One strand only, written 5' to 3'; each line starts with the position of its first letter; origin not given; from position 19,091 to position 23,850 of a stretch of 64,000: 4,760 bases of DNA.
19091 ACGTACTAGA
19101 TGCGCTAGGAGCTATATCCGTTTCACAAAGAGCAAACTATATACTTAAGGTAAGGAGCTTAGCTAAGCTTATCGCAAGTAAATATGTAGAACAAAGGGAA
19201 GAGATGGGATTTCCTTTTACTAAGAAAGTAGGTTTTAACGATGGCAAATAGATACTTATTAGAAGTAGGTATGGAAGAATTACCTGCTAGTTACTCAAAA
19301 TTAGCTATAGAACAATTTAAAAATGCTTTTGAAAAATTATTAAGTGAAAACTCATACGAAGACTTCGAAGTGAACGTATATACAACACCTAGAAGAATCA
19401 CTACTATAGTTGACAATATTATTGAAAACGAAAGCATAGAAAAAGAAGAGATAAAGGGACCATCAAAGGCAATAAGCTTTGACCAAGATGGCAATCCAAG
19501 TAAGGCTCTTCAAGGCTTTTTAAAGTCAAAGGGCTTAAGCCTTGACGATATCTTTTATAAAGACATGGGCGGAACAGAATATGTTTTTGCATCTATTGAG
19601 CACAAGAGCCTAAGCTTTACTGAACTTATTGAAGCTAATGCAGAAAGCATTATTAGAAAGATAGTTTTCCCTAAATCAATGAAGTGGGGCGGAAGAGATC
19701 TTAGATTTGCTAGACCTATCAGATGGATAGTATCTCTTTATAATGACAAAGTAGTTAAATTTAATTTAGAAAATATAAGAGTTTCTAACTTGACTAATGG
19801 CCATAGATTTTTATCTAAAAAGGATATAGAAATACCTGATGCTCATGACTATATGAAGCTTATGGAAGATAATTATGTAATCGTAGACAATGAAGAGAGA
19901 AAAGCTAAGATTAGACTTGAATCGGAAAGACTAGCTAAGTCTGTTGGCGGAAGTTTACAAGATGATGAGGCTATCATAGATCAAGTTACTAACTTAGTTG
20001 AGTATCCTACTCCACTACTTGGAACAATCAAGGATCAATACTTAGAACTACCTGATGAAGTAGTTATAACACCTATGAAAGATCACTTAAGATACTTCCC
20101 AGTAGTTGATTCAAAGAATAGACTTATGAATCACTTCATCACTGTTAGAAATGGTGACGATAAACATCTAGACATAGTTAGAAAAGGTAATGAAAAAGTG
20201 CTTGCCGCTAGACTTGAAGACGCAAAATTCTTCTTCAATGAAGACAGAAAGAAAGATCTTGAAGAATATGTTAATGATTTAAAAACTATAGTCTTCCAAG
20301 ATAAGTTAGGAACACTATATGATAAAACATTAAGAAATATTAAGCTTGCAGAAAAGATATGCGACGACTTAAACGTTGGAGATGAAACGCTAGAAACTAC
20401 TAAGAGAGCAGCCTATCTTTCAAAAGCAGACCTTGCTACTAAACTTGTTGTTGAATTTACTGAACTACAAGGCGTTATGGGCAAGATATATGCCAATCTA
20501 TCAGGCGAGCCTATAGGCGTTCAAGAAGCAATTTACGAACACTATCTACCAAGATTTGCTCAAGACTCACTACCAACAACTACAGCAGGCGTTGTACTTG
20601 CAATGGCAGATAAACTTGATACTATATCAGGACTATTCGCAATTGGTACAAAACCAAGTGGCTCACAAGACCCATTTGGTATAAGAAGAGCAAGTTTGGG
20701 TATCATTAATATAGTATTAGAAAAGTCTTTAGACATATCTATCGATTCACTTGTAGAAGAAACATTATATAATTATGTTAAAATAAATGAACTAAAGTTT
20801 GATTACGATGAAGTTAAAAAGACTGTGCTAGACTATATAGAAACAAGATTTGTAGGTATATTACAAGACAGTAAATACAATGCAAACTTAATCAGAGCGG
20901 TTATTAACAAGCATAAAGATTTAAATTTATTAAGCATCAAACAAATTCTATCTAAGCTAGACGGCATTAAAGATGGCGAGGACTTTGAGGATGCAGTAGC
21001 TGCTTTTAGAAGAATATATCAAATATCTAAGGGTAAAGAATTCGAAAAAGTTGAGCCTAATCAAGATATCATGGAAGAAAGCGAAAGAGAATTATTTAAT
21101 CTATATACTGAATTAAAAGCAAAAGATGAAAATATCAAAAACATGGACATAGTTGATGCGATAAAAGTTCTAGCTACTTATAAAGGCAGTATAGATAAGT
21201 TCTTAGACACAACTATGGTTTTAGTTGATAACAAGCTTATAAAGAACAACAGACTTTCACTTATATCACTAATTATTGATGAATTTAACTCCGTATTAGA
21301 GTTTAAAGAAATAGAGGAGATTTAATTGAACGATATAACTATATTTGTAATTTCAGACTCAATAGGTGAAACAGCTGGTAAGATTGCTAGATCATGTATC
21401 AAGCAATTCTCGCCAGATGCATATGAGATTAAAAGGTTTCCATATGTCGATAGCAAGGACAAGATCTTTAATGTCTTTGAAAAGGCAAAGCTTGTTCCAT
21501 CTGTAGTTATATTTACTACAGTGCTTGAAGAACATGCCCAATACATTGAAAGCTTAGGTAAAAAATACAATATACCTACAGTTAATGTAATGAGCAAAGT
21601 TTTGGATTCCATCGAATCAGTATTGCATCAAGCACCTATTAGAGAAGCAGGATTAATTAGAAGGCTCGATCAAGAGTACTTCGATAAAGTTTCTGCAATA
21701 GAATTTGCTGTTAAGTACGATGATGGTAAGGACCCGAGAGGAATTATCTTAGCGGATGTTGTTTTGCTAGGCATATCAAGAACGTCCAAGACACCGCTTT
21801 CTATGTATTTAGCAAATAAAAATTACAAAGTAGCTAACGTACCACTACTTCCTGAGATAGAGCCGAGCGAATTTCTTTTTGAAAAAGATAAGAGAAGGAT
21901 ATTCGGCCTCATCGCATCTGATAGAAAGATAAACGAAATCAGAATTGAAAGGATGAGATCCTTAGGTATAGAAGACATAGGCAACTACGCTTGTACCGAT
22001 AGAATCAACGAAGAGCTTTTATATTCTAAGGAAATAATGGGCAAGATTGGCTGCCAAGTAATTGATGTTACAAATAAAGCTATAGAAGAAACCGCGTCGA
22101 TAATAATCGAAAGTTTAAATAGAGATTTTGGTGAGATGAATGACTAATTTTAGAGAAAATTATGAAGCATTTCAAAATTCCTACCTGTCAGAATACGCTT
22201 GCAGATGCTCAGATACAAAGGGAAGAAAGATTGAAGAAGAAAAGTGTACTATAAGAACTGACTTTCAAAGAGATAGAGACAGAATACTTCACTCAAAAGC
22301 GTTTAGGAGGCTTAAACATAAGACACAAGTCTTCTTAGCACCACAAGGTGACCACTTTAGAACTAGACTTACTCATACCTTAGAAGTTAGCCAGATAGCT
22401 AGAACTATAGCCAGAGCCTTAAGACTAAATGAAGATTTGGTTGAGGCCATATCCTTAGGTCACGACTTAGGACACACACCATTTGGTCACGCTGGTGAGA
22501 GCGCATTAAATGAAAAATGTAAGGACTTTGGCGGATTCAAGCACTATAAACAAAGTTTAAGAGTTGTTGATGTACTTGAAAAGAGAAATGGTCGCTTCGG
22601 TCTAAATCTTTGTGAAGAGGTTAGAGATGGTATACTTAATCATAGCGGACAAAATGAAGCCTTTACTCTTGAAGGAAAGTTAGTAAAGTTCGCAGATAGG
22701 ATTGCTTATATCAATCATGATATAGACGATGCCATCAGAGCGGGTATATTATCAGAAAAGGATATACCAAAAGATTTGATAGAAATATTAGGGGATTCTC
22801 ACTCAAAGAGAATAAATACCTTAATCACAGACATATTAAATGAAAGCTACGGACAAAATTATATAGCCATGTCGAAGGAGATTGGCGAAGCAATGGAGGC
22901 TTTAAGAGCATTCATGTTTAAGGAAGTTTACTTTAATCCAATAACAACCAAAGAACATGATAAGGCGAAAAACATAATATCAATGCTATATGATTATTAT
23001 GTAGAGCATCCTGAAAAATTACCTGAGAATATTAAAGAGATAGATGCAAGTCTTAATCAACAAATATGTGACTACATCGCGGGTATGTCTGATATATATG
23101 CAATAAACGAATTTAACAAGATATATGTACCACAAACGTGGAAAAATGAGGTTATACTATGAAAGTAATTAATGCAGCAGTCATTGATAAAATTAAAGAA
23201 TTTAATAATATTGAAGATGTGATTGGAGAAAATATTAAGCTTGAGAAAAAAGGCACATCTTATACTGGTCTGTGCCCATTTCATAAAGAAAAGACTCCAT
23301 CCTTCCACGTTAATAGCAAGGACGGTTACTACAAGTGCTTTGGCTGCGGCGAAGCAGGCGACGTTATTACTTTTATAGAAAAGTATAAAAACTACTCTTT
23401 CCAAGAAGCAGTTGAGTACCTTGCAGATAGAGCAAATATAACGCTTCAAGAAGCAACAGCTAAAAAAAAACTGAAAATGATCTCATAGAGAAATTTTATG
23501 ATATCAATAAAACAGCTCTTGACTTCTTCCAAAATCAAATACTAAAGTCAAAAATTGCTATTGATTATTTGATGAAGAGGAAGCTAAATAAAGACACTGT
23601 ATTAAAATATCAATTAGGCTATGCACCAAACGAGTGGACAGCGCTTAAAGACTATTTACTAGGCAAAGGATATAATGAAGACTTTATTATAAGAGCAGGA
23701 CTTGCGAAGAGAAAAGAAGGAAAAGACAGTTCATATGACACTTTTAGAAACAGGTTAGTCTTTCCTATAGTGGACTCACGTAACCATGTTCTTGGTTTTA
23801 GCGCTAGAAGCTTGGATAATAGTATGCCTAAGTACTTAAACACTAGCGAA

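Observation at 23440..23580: Essential primase gene dnaG split at an A9 homopolymer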

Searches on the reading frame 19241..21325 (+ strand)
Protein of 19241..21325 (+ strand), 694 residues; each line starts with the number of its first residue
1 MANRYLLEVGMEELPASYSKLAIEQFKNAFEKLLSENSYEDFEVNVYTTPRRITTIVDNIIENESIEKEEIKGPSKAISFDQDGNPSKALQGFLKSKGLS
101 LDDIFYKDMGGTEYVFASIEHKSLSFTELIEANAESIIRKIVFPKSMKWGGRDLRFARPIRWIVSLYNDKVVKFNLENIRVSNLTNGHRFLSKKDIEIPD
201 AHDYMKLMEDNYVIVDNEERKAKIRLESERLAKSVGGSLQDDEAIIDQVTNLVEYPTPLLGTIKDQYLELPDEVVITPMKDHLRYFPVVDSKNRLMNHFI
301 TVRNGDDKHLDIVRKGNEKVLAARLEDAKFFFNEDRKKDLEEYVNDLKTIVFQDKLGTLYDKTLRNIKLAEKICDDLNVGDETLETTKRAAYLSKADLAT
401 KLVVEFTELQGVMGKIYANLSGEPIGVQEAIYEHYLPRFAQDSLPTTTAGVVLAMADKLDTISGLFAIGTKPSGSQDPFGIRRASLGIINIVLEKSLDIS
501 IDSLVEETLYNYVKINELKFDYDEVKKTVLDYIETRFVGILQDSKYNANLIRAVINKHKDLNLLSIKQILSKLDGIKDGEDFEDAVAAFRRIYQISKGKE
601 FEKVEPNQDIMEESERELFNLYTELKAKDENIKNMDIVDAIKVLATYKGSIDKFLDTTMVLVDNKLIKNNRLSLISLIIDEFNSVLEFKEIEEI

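Call 40: search_protein_families(library=pfam, proteins=[window:19241-21325:+], max_evalue=0.00001)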
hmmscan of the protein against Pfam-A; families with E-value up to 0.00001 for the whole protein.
window:19241-21325:+ (694 aa): 1 family
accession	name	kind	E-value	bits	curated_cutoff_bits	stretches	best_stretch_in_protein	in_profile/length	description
PF02092.22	tRNA_synt_2f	-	1.8e-199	664.5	29.2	1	5-555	1-535/536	Glycyl-tRNA synthetase beta subunit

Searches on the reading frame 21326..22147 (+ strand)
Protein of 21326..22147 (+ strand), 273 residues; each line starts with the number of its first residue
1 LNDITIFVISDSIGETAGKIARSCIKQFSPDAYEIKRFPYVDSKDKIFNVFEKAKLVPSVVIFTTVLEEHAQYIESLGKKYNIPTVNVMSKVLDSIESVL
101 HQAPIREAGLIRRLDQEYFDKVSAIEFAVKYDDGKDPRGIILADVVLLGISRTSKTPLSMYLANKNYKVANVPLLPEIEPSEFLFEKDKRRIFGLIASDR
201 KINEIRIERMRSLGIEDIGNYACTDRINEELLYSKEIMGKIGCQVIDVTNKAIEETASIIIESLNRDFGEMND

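Call 40: search_protein_families(library=pfam, proteins=[window:21326-22147:+], max_evalue=0.00001)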
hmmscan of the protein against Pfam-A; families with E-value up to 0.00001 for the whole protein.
window:21326-22147:+ (273 aa): 1 family
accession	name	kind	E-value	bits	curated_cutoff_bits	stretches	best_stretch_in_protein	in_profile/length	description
PF03618.20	Kinase-PPPase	-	2e-90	303.4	23.5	1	6-261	1-256/256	Kinase/pyrophosphorylase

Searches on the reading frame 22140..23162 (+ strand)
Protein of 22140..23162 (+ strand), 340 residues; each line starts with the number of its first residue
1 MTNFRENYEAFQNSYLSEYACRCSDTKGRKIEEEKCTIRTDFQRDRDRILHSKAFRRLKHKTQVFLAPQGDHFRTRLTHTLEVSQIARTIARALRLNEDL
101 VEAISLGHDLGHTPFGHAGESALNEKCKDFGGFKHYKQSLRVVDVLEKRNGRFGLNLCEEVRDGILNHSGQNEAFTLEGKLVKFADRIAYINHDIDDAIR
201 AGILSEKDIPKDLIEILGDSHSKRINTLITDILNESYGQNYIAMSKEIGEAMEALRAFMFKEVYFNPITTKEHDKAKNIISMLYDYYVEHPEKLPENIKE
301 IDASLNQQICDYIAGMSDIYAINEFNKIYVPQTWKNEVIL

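Call 40: search_protein_families(library=pfam, proteins=[window:22140-23162:+], max_evalue=0.00001)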
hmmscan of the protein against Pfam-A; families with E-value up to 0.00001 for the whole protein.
window:22140-23162:+ (340 aa): 2 families
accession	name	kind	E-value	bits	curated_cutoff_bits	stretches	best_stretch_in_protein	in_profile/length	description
PF13286.11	HD_assoc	-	1.2e-21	77.5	22.2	1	242-326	1-90/91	Phosphohydrolase-associated domain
PF01966.28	HD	-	5.6e-17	62.5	22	1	76-189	1-114/116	HD domain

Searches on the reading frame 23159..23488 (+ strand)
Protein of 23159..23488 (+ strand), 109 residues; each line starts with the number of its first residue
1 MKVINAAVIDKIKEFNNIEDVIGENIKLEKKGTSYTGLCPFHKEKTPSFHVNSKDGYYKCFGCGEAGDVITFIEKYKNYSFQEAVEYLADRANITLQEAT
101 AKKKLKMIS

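Call 5: find_encoding_contigs(protein=window:23159-23488:+, flank=3000, max_places=10)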
Protein window:23159-23488:+ (109 aa): 22 contigs read that carry it; 10 places shown.
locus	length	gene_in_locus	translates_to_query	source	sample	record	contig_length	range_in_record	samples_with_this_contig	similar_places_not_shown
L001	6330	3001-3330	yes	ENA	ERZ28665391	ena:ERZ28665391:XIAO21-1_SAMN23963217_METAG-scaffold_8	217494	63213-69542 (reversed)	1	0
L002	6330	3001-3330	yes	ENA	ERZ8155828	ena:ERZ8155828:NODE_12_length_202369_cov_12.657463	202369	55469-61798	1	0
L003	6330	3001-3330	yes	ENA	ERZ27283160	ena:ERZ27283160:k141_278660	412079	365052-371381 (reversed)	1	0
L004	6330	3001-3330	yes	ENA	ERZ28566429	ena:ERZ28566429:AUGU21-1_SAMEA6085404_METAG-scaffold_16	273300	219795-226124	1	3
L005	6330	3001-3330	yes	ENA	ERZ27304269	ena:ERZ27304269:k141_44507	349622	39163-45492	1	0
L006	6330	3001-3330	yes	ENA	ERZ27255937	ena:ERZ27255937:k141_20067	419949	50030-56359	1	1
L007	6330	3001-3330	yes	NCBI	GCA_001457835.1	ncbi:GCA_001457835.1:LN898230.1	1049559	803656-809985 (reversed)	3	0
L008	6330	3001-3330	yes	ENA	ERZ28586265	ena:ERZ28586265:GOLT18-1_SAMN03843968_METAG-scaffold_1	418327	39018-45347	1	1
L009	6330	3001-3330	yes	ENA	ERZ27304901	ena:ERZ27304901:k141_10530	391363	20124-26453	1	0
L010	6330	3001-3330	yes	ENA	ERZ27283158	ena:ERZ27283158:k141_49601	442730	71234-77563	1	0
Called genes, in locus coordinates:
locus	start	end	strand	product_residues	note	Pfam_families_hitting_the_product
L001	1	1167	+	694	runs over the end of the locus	PF02092:tRNA_synt_2f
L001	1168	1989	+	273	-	PF03618:Kinase-PPPase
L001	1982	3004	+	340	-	PF01966:HD, PF13286:HD_assoc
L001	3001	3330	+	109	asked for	PF01807:Zn_ribbon_DnaG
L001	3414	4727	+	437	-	PF08275:DNAG_N, PF01751:Toprim, PF13155:Toprim_2, PF13362:Toprim_3, PF13662:Toprim_4, PF10410:DnaB_bind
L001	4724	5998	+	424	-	PF03979:Sigma70_r1_1, PF00140:Sigma70_r1_2, PF04542:Sigma70_r2, PF04539:Sigma70_r3, PF04545:Sigma70_r4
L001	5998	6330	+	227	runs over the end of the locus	PF05175:MTS (weak), PF12847:Methyltransf_18, PF04816:TrmK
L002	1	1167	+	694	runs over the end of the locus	PF02092:tRNA_synt_2f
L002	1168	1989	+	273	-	PF03618:Kinase-PPPase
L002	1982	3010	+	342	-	PF01966:HD, PF13286:HD_assoc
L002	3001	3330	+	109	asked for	PF01807:Zn_ribbon_DnaG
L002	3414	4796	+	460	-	PF08275:DNAG_N, PF01751:Toprim, PF13155:Toprim_2, PF13362:Toprim_3, PF13662:Toprim_4, PF10410:DnaB_bind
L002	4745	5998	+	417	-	PF03979:Sigma70_r1_1, PF00140:Sigma70_r1_2, PF04542:Sigma70_r2, PF04539:Sigma70_r3, PF04545:Sigma70_r4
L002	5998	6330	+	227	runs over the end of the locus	PF05175:MTS (weak), PF12847:Methyltransf_18, PF04816:TrmK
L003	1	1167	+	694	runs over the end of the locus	PF02092:tRNA_synt_2f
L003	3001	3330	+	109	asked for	PF01807:Zn_ribbon_DnaG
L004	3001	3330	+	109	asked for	PF01807:Zn_ribbon_DnaG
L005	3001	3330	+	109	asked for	PF01807:Zn_ribbon_DnaG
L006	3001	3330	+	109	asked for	PF01807:Zn_ribbon_DnaG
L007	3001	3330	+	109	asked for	PF01807:Zn_ribbon_DnaG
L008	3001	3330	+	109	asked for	PF01807:Zn_ribbon_DnaG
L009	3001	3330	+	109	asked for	PF01807:Zn_ribbon_DnaG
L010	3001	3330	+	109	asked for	PF01807:Zn_ribbon_DnaG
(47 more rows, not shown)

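Call 6: search_protein_families(library=pfam, proteins=[window:23159-23488:+])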
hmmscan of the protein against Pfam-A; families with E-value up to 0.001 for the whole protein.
window:23159-23488:+ (109 aa): 1 family
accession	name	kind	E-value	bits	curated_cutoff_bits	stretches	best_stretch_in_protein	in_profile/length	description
PF01807.25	Zn_ribbon_DnaG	-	4.8e-38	129.4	24.9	1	6-99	3-96/98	CHC2 zinc finger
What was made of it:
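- Checked: ORF1 is ATG 23159 to TAG 23486-23488, 109 aa. Its only Pfam hit is Zn_ribbon_DnaG (E 5e-38, call 6).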

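Call 50: list_cluster_members(proteins=[window:23159-23488:+, P0016, P0014, P0007, P0012])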
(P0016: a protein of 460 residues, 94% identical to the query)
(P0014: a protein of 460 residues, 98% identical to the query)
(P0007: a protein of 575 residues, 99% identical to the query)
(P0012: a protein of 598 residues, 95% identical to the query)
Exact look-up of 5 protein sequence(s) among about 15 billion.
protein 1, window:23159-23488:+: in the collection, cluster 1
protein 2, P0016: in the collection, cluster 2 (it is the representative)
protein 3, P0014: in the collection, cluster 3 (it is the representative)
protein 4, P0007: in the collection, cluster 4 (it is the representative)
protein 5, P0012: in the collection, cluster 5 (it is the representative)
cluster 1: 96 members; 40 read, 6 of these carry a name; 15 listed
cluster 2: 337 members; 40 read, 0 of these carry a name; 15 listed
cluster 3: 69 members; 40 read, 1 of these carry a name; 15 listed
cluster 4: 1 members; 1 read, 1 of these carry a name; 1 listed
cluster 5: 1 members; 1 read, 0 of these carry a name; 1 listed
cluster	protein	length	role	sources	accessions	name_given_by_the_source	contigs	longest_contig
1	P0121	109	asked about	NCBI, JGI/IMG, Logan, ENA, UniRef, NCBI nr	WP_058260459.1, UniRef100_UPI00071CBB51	CHC2 zinc finger domain-containing protein [Fenollaria timonensis] | DNA primase | CHC2 zinc finger domain-containing protein n=1 Tax=Fenollaria timonensis TaxID=1723384 ...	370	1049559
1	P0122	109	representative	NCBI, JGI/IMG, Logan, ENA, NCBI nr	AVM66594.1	hypothetical protein C3V37_01435 [Peptostreptococcaceae bacterium oral taxon 929]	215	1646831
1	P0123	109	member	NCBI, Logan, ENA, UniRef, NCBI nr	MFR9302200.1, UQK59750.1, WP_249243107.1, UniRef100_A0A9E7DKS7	MAG: CHC2 zinc finger domain-containing protein [Fenollaria massiliensis] | CHC2 zinc finger domain-containing protein n=1 Tax=Fenollaria massiliensis TaxID=938288 ... | CHC2 zinc finger domain-containing protein [Fenollaria massiliensis]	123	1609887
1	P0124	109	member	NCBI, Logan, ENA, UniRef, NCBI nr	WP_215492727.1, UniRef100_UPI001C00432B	CHC2 zinc finger domain-containing protein [Fenollaria sporofastidiosus] | CHC2 zinc finger domain-containing protein n=1 Tax=Fenollaria sporofastidiosus ...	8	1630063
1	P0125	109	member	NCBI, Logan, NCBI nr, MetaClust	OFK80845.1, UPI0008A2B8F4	hypothetical protein HMPREF2800_01155 [Anaerosphaera sp. HMSC064C01] | status=active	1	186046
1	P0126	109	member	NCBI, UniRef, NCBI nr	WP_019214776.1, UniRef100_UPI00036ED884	CHC2 zinc finger domain-containing protein [Fenollaria massiliensis] | CHC2 zinc finger domain-containing protein n=1 Tax=Fenollaria massiliensis TaxID=938288 ...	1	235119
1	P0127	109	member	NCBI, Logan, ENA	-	-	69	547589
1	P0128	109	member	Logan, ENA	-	-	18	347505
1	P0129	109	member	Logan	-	-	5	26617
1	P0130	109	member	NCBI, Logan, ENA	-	-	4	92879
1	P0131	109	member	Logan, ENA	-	-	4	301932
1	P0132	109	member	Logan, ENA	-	-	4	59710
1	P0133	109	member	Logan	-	-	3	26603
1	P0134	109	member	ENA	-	-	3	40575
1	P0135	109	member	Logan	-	-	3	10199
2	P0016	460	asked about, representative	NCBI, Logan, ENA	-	-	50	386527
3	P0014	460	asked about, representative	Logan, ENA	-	-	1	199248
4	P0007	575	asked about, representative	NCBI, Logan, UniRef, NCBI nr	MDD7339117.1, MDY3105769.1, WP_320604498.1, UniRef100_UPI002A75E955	MAG: DNA primase [Eubacteriales bacterium] | DNA primase n=1 Tax=Fenollaria sp. TaxID=1965292 RepID=UPI002A75E955 | DNA primase [Fenollaria sp.]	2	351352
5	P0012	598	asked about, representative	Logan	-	-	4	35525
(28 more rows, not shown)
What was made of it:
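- On Endosymbiont-type poly(A) frameshift 'rescue' (Buchnera / Blochmannia): Contigs of 1.6 Mb suggest a normal small Firmicute genome (call 50).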

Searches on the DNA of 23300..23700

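Call 43: search_rna_families(source=window, start=23300, end=23700, threshold=evalue, max_evalue=10)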
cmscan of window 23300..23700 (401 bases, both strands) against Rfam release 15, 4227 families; matches with E-value up to 10: 8.
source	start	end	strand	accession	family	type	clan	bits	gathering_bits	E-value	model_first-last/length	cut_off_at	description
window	23460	23530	+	RF02255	adapt33_1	Gene; lncRNA;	-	21.2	60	4.2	1-76/76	no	Adaptive response 33 conserved region 1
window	23513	23650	-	RF02921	RT-14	Gene; sRNA;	-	20.6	48.1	1.4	1-144/144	no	RT-14 RNA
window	23453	23477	-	RF01339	CRISPR-DR27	Gene; CRISPR;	-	17.6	35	4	1-25/25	no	CRISPR RNA direct repeat element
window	23442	23535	-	RF01455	DPB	Cis-reg;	-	16.4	40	8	1-86/86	no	Stem loopII regulatory element in POLB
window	23662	23696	-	RF02108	DLEU2_4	Gene; lncRNA;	-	14.8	40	1.7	20-58/58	no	Deleted in lymphocytic leukemia 2 conserved region 4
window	23335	23509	+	RF02986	FuFi-1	Gene; sRNA;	-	13.3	59.6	1.4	1-175/175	no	FuFi-1 RNA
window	23319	23373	+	RF03023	rpfG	Gene; sRNA;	-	12.9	75.9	3.1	1-85/85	no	rpfG RNA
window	23438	23504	+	RF02849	Ysr197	Gene; sRNA;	-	9.7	167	5.2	1-254/254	no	Yersinia sRNA 197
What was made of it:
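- Tried and rejected: No Rfam hit came near the gathering score in 23300-23700 (call 43).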
